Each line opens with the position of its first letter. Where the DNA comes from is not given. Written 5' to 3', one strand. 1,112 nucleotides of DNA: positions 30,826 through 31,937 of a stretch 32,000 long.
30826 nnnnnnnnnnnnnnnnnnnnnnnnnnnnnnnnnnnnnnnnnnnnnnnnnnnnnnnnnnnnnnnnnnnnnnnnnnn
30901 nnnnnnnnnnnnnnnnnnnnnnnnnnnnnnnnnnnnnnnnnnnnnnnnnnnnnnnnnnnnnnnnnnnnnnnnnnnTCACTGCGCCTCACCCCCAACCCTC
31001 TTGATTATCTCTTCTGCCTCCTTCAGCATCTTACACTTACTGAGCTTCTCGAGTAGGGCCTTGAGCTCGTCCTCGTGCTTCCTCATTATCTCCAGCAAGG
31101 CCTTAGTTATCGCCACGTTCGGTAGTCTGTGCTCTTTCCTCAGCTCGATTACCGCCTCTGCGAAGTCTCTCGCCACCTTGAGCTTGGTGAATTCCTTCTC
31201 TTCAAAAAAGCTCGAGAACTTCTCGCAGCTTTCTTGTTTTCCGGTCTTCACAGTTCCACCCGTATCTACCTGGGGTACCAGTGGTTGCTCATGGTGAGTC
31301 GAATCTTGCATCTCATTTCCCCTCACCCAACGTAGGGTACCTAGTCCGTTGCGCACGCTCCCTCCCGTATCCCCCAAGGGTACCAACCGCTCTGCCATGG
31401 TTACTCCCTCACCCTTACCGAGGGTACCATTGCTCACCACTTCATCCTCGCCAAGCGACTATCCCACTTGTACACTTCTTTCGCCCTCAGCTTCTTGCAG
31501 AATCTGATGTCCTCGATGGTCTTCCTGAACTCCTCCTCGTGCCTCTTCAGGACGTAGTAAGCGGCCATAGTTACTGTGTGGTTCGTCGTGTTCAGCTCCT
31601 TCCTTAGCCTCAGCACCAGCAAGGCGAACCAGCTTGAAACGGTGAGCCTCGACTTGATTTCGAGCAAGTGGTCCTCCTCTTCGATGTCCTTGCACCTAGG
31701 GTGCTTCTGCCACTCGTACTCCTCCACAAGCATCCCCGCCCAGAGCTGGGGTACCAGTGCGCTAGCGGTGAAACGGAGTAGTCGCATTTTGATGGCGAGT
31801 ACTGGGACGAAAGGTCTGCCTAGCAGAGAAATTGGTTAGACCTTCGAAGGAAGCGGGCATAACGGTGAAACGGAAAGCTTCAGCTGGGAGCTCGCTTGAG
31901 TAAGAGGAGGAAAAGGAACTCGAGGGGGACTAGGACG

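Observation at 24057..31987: A 7.85-kb self-replicating integrative element in tRNA-Gly(GCC), bounded by perfect 61-bp repeats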

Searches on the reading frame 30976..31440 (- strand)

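Call 4: search_protein_families(library=pfam, proteins=[window:30976-31440:-], max_evalue=0.1)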
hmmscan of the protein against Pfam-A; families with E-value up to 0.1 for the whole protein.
window:30976-31440:- (154 aa): 1 family
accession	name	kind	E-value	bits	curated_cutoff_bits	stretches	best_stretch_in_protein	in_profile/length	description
PF12830.13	Nipped-B_C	-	0.07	13.6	26.4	1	69-136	69-136/186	Sister chromatid cohesion C-terminus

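Call 59: search_protein_families(library=phrogs, proteins=[window:30976-31440:-], max_evalue=0.01)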
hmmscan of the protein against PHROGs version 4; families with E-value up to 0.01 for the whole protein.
window:30976-31440:- (154 aa): 0 families

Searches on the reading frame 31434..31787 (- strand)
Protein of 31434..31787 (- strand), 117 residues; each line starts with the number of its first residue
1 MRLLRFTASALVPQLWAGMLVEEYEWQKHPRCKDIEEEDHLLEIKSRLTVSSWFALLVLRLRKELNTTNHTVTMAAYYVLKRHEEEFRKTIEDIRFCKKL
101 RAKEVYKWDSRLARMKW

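Call 4: search_protein_families(library=pfam, proteins=[window:31434-31787:-], max_evalue=0.1)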
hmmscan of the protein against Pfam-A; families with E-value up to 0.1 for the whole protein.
window:31434-31787:- (117 aa): 1 family
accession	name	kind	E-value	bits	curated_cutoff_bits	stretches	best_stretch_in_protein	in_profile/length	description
PF22317.1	PolB_N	-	0.025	15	27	1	63-114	2-50/54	DNA polymerase II small subunit, N-terminal domain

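Call 59: search_protein_families(library=phrogs, proteins=[window:31434-31787:-], max_evalue=0.01)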
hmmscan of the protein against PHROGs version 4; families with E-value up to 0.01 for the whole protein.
window:31434-31787:- (117 aa): 0 families

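Call 110: predict_structure(alignment_id=A7)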
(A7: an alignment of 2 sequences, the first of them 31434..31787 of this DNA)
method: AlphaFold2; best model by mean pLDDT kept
length: 117 residues; sequences in the alignment: 2
mean_pLDDT: 68.4   pTM: 0.47
mean pLDDT of the five models: 68.4, 53.9, 50.7, 45.3, 43.4
residues with pLDDT >= 90: 0; 70-90: 68; 50-70: 28; < 50: 21
segments of 3 or more residues with pLDDT < 50: 1-21
pLDDT, mean of each block of 10 residues (from residue 1): 39 38 60 67 79 83 78 81 82 81 70 61
secondary structure, 60 per line:
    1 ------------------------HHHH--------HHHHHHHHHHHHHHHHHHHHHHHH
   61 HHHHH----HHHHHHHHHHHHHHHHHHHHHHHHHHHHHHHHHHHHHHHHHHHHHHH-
elements in order: H25-28 H37-65 H70-116
